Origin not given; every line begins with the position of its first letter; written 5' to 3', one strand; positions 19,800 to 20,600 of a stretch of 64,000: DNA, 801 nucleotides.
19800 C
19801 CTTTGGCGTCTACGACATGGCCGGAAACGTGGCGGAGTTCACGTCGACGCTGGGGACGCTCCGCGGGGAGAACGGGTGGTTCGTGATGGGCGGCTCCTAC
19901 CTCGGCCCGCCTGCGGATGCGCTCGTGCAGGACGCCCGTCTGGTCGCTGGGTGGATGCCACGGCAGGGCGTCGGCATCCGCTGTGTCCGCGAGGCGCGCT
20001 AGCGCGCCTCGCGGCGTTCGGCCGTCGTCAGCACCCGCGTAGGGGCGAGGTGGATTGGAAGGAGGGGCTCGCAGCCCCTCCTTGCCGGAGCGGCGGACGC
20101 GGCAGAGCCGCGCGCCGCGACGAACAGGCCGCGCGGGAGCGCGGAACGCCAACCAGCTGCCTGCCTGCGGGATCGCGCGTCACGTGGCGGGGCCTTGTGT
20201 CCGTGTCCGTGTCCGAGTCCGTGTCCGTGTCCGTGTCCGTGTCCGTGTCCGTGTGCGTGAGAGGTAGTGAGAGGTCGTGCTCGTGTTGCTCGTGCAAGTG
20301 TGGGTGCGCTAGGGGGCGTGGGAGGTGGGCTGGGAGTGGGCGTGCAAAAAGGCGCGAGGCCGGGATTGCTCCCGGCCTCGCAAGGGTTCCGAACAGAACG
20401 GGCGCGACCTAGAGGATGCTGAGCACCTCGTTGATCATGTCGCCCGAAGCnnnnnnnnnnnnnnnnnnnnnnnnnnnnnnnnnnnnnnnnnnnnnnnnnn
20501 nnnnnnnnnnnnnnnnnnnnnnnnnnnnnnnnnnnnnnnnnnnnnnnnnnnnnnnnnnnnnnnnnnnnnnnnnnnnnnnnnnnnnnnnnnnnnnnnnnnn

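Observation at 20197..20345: GT-rich ~90-bp element present in two copies between convergent gene pairs, one copy preceded by a (GTGTCC)10 microsatellite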

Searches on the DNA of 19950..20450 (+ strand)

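Call 64: search_rna_families(source=window, start=19950, end=20450, threshold=evalue, max_evalue=5)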
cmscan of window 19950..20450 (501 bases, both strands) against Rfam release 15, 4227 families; matches with E-value up to 5: 1.
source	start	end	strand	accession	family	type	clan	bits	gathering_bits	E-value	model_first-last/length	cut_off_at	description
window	20354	20381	+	RF04220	HCV_SL588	Cis-reg;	-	17.6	79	1.2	29-56/81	no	SL588 non-coding RNA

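Call 66: search_dna_similar(query=window:20257-20345:+, collection=plasmids, mode=distant, max_evalue=0.01, max_rows=10)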
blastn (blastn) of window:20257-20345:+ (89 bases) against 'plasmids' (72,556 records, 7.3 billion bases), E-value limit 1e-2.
No match.
